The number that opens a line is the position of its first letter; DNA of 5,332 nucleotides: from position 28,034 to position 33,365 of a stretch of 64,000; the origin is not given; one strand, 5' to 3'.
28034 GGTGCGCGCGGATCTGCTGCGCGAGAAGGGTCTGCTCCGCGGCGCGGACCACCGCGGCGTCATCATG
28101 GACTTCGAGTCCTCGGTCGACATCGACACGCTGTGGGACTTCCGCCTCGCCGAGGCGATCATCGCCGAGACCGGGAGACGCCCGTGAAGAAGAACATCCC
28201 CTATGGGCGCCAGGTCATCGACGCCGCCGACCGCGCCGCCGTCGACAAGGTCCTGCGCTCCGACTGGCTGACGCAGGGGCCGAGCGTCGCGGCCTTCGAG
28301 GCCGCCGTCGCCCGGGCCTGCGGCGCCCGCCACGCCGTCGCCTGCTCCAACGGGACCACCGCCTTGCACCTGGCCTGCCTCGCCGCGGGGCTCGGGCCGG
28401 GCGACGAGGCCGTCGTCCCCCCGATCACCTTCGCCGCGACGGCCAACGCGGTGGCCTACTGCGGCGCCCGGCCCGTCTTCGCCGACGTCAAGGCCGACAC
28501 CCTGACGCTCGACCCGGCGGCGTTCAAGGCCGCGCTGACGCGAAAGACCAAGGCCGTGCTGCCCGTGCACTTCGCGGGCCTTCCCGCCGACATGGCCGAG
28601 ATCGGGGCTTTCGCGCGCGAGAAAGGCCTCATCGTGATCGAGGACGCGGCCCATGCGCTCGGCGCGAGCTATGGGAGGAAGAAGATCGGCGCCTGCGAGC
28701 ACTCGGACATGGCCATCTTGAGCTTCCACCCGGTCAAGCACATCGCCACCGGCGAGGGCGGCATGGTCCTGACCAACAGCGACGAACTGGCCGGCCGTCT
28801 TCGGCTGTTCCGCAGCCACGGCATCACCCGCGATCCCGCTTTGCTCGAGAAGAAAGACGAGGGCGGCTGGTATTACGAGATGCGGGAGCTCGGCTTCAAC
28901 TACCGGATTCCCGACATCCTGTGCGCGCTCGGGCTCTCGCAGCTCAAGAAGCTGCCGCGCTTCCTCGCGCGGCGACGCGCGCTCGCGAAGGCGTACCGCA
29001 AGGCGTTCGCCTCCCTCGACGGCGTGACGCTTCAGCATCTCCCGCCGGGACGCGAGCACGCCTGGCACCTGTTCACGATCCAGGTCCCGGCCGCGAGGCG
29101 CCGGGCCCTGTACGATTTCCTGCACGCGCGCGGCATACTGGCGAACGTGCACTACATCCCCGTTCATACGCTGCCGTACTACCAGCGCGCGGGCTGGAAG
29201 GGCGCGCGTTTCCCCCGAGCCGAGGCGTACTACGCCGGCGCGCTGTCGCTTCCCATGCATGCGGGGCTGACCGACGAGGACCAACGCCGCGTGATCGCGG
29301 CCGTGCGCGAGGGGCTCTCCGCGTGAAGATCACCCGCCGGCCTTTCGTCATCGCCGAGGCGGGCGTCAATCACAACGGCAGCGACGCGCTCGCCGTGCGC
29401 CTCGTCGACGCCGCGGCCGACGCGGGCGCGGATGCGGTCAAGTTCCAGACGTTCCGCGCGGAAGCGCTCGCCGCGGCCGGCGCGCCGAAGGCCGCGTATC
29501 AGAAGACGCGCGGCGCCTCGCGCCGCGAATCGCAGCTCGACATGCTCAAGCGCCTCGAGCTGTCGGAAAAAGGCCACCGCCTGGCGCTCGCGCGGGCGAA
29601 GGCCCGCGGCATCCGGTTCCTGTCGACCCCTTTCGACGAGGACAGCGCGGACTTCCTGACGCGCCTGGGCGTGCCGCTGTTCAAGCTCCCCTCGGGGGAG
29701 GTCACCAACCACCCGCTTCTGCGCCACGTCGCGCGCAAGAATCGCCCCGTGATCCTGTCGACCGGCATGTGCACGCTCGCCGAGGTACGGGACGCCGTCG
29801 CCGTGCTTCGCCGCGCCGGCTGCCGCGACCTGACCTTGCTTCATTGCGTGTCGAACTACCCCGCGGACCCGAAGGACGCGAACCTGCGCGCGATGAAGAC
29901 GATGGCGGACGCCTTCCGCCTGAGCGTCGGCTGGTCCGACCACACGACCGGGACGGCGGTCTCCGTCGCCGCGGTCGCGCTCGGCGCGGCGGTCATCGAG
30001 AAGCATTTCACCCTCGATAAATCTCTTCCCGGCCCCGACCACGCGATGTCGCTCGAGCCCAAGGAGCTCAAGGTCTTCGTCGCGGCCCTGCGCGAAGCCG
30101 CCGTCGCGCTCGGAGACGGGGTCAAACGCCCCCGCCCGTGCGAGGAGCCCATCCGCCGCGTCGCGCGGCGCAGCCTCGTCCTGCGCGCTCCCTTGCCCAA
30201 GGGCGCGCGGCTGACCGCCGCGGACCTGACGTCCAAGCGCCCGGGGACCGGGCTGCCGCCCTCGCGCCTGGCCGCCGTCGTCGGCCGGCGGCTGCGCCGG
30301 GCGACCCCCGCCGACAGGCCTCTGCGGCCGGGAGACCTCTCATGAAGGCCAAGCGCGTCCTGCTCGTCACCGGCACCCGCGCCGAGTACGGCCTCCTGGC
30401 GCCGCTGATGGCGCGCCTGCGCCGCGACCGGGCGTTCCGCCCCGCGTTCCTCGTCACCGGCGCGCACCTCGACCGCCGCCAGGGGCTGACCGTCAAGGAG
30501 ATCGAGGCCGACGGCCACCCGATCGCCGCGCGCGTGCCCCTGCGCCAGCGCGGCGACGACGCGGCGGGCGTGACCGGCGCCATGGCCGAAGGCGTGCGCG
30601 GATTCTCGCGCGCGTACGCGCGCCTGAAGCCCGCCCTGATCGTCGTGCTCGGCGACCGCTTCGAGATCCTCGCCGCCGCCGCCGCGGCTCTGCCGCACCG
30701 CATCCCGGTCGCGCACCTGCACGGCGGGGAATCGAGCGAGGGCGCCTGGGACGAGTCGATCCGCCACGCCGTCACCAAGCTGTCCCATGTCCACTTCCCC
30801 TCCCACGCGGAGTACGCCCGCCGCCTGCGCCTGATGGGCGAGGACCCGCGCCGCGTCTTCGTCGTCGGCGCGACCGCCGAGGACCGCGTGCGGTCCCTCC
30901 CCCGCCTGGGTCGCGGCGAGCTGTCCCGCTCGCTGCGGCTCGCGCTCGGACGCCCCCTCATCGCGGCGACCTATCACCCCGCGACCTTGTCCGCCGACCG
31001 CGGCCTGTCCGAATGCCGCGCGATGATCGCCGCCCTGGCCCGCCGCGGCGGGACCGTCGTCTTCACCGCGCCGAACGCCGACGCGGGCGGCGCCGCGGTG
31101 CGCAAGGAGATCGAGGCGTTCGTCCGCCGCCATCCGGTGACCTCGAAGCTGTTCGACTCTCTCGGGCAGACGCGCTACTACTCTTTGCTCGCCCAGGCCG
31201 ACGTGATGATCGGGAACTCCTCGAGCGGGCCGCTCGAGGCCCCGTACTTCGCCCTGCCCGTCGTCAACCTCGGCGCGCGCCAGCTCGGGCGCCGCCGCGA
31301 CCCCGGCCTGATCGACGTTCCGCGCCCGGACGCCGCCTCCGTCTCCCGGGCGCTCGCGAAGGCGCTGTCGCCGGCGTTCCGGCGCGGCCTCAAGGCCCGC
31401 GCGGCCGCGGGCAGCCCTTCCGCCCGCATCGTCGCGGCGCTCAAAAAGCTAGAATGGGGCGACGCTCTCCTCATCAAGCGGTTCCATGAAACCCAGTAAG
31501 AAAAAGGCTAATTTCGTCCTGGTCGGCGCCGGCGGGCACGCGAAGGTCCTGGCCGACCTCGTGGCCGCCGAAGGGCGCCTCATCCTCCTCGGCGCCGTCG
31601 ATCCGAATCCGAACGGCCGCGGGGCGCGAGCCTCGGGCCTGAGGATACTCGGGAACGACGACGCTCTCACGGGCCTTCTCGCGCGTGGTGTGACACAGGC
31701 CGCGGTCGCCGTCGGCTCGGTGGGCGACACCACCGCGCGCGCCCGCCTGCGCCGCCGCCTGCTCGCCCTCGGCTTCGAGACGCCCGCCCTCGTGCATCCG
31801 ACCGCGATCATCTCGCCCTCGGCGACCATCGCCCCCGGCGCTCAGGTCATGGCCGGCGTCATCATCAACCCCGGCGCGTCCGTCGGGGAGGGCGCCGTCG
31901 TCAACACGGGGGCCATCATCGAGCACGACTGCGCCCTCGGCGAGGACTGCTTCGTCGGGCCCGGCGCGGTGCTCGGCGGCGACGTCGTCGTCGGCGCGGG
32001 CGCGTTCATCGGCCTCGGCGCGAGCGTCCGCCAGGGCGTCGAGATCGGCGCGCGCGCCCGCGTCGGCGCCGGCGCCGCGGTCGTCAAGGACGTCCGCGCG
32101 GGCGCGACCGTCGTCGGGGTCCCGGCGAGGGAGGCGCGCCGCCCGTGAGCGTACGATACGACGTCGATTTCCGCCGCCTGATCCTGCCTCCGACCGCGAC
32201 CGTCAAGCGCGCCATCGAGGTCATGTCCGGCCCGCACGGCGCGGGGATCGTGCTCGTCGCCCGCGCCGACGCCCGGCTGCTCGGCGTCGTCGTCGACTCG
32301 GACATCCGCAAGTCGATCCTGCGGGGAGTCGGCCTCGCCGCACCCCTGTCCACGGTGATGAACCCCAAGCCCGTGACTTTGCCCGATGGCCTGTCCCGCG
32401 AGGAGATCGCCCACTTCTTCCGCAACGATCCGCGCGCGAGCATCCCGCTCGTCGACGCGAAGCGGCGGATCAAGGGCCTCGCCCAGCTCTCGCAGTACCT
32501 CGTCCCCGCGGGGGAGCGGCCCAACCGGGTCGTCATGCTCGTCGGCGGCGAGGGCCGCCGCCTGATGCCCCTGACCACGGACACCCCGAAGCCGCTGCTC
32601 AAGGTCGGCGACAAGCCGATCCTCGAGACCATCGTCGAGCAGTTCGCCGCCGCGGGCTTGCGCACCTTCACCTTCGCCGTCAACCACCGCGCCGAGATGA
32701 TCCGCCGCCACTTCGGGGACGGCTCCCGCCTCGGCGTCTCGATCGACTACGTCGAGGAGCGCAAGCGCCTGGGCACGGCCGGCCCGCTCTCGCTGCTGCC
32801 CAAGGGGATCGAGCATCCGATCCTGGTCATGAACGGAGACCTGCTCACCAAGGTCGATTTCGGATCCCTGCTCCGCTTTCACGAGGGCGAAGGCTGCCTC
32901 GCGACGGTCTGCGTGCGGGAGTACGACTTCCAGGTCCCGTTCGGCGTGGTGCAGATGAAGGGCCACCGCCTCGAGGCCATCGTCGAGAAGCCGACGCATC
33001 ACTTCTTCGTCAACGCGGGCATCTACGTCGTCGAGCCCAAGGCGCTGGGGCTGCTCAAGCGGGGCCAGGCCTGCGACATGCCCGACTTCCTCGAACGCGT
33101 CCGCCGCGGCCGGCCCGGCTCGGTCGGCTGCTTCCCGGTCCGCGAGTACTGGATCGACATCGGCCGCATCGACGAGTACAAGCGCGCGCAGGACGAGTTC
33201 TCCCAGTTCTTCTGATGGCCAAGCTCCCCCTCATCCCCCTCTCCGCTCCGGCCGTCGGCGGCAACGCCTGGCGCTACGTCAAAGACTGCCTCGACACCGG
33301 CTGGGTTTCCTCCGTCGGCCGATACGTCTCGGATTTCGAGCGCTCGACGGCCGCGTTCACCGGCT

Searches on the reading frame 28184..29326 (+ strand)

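Call 72: search_protein_families(library=pfam, proteins=[window:28184-29326:+], max_evalue=0.00001)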
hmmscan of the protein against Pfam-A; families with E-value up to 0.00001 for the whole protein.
window:28184-29326:+ (380 aa): 5 families
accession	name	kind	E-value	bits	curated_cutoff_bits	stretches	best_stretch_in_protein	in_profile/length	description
PF01041.23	DegT_DnrJ_EryC1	-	2.4e-124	415.7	19.8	1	12-375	3-360/360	DegT/DnrJ/EryC1/StrS aminotransferase family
PF00155.27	Aminotran_1_2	-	1.1e-10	41.7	19.7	1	33-162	40-193/361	Aminotransferase class I and II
PF01212.27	Beta_elim_lyase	-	8.5e-07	29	27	1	31-230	30-215/288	Beta-eliminating lyase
PF01053.26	Cys_Met_Meta_PP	-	4.2e-06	26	27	1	31-158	50-177/381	Cys/Met metabolism PLP-dependent enzyme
PF00266.25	Aminotran_5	-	6.9e-06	25.7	21.5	0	40-215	50-230/371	Aminotransferase class-V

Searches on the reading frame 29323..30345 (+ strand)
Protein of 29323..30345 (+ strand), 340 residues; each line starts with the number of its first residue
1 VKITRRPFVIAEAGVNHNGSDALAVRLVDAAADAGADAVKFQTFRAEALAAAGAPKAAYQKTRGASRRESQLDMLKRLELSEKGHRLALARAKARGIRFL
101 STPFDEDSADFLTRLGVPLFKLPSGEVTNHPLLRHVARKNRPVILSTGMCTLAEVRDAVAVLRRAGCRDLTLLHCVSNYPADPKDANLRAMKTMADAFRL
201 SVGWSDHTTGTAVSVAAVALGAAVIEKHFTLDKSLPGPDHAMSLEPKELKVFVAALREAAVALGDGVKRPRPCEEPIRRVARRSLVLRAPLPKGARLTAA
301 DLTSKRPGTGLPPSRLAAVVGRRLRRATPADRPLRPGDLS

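Call 72: search_protein_families(library=pfam, proteins=[window:29323-30345:+], max_evalue=0.00001)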
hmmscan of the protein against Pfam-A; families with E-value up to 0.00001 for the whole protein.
window:29323-30345:+ (340 aa): 2 families
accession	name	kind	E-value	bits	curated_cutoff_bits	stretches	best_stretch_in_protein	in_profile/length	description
PF03102.20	NeuB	-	4e-97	324.8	22.1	1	27-268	1-241/241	NeuB family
PF08666.17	SAF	-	8.9e-13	49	21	1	282-339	1-62/63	SAF domain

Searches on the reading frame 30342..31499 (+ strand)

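Call 72: search_protein_families(library=pfam, proteins=[window:30342-31499:+], max_evalue=0.00001)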
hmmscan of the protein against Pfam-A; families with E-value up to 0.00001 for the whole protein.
window:30342-31499:+ (385 aa): 1 family
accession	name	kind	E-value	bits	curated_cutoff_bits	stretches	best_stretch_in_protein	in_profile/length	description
PF02350.25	Epimerase_2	-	1.6e-66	225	30.6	1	25-367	2-346/347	UDP-N-acetylglucosamine 2-epimerase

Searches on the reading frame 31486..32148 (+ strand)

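Call 72: search_protein_families(library=pfam, proteins=[window:31486-32148:+], max_evalue=0.00001)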
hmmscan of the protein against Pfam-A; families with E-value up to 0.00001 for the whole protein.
window:31486-32148:+ (220 aa): 4 families
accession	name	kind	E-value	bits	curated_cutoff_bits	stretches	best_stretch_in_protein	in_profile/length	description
PF00132.30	Hexapep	-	1e-17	63.4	27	1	132-165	3-36/36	Bacterial transferase hexapeptide (six repeats)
PF17836.7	PglD_N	-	9.9e-10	39.3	23.4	1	10-78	2-67/78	PglD N-terminal domain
PF14602.12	Hexapep_2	-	2.3e-06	27.6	27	0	167-199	2-32/34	Hexapeptide repeat of succinyl-transferase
PF25084.1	LbH_EIF2B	-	4.8e-06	27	54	0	110-172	42-102/105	EIF2B subunit epsilon LbH domain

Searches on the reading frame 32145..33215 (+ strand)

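Call 72: search_protein_families(library=pfam, proteins=[window:32145-33215:+], max_evalue=0.00001)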
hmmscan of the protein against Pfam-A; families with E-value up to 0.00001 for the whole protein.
window:32145-33215:+ (356 aa): 3 families
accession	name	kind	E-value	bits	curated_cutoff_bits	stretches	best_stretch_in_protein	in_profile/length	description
PF00483.29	NTP_transferase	-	1.2e-34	120.4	21.2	1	130-351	3-241/245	Nucleotidyl transferase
PF00571.33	CBS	-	2.7e-09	37.7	24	0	13-59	11-56/57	CBS domain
PF12804.13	NTP_transf_3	-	1.2e-07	32.5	27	1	130-266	2-131/160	MobA-like NTP transferase domain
